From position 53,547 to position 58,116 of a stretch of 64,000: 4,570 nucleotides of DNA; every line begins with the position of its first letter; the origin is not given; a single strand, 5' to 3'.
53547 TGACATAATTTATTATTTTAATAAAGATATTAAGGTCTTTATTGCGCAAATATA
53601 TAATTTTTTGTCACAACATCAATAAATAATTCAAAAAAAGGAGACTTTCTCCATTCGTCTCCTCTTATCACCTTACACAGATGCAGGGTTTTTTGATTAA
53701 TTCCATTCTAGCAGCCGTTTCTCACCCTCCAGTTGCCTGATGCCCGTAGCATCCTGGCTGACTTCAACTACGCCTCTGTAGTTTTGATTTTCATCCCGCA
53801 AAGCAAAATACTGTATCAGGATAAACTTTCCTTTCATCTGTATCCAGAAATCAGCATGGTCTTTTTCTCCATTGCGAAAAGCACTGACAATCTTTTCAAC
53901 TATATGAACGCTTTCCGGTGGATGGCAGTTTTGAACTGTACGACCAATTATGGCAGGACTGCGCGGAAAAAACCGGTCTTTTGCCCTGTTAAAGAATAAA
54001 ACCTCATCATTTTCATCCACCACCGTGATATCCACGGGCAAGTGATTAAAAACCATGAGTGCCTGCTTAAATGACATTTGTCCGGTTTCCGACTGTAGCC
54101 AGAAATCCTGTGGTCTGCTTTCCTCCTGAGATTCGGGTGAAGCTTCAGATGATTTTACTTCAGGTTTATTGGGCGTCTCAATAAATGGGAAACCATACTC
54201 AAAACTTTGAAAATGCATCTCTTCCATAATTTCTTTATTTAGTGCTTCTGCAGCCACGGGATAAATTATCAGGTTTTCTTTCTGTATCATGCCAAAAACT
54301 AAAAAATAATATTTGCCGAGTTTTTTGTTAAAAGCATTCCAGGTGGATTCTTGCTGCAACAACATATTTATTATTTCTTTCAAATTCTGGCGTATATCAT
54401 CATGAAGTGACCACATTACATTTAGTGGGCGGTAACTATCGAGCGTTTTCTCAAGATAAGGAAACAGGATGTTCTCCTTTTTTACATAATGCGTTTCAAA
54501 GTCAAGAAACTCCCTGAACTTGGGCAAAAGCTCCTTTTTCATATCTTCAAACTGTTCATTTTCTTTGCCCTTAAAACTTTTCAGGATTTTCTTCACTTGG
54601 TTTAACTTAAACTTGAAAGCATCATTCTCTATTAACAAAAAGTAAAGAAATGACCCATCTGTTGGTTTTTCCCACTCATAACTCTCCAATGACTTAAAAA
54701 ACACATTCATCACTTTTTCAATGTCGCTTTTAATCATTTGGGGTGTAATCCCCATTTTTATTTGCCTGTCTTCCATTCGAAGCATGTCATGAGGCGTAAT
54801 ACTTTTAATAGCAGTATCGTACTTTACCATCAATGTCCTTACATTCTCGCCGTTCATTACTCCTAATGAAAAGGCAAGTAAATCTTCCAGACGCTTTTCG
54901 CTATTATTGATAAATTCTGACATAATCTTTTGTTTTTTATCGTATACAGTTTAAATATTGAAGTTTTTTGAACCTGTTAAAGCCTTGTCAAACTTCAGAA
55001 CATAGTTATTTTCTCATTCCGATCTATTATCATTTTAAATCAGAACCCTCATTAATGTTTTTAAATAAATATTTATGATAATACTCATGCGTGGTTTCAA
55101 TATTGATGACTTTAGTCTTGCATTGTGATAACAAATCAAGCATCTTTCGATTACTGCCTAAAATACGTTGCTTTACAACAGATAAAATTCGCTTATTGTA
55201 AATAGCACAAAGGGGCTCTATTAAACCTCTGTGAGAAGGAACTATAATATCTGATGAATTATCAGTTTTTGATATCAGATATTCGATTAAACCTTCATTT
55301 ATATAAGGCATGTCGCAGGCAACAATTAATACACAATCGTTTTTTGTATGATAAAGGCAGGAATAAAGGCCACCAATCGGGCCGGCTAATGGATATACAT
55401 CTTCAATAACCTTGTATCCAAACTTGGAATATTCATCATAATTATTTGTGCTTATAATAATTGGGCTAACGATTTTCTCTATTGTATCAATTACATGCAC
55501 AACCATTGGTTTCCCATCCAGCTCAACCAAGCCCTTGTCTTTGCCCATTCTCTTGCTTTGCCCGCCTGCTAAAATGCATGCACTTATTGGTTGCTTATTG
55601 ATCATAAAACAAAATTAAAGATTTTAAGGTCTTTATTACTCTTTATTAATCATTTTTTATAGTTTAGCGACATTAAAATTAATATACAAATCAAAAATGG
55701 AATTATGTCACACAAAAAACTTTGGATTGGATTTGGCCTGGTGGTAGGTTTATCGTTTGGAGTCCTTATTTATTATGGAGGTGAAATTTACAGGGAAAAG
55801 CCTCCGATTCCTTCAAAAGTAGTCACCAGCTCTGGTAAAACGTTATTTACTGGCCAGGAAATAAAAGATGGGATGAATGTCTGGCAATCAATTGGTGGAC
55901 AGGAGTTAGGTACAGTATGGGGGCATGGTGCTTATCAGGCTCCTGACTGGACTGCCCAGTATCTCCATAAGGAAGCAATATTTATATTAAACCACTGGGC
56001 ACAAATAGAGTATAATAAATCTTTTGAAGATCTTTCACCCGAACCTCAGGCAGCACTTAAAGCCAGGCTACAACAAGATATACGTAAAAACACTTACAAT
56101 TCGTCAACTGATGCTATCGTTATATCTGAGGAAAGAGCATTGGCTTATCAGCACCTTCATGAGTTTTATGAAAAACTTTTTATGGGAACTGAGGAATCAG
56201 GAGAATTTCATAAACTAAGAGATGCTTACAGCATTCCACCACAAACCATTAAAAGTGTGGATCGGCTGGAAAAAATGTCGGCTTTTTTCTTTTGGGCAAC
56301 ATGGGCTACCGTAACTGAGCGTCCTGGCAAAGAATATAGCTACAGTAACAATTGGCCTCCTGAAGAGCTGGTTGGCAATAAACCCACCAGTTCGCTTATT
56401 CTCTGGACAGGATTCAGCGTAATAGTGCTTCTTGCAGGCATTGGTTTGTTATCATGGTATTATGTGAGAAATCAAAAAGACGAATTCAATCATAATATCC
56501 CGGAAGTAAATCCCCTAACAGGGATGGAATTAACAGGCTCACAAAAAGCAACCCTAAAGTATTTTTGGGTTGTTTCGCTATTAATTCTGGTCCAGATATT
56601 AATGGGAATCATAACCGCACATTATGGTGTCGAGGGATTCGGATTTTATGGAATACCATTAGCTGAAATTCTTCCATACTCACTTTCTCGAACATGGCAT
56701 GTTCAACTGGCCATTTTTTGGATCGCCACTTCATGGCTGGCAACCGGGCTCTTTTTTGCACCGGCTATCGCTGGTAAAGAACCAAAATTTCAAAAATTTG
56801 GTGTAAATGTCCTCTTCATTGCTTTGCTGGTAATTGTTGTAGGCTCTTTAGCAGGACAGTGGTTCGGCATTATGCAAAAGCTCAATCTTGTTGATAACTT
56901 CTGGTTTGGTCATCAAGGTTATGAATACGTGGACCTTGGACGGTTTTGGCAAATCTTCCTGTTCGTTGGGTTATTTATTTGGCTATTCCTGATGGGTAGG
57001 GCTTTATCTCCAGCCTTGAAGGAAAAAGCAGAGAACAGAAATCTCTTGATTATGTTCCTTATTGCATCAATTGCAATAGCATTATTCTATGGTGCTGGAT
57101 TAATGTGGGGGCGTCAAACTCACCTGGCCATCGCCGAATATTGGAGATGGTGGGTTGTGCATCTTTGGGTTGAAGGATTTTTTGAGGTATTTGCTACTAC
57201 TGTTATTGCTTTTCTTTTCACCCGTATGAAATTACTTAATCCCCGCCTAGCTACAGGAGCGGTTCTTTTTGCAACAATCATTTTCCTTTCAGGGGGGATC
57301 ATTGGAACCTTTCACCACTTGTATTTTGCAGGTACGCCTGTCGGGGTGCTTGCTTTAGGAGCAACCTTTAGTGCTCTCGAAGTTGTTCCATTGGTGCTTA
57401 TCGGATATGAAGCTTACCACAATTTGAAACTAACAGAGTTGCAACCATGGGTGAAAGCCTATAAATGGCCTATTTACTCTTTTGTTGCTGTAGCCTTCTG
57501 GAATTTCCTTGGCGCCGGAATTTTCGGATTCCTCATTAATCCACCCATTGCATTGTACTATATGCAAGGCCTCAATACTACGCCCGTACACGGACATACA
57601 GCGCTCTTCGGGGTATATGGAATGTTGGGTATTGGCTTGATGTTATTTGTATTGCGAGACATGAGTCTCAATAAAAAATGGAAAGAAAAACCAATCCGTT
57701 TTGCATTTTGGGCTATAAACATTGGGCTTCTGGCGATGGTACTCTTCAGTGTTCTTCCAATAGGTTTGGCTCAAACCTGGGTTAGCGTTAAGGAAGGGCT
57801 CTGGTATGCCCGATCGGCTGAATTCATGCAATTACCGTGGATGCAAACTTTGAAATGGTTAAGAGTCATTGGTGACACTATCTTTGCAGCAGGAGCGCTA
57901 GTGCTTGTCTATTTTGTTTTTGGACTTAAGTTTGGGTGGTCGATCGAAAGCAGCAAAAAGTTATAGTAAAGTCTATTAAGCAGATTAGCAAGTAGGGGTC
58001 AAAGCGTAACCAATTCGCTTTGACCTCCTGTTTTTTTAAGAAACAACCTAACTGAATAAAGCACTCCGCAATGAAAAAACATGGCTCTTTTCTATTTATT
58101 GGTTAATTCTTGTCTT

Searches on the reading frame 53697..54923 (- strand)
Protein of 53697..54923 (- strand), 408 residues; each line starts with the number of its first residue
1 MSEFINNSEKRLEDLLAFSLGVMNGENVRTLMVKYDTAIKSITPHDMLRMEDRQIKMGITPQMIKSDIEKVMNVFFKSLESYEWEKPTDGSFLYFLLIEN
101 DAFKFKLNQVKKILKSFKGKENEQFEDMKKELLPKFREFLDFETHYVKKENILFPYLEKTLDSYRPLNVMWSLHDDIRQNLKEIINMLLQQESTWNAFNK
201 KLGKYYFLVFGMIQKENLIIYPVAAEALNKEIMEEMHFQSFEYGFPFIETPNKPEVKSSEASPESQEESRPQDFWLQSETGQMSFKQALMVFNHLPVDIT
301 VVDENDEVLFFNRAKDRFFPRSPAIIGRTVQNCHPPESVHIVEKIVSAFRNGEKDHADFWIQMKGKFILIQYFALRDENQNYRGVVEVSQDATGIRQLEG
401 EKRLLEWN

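Call 59: search_protein_families(library=pfam, proteins=[window:53697-54923:-], max_evalue=0.00001)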
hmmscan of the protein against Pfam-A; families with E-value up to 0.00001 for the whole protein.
window:53697-54923:- (408 aa): 3 families
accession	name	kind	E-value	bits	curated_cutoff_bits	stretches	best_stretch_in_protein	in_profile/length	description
PF13596.12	PAS_10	-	1.4e-31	109.8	22.1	1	290-392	3-105/106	PAS domain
PF01814.28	Hemerythrin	-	1.5e-13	51.7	25.3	1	100-223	10-126/127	Hemerythrin HHE cation binding domain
PF08448.16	PAS_4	-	3.7e-06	27.6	23.1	1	292-393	1-106/110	PAS fold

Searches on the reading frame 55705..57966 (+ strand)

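Call 59: search_protein_families(library=pfam, proteins=[window:55705-57966:+], max_evalue=0.00001)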
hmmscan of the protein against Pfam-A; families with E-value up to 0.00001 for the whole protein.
window:55705-57966:+ (753 aa): 2 families
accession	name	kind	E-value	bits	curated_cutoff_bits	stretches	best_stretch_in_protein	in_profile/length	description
PF22085.1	NorB_cytochrome_c-like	-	1.8e-66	224.4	29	1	36-219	1-181/181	Nitric oxide reductase subunit B, cytochrome c-like domain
PF00115.25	COX1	-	3.4e-61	207.9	34.8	1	282-726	2-436/436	Cytochrome C and Quinol oxidase polypeptide I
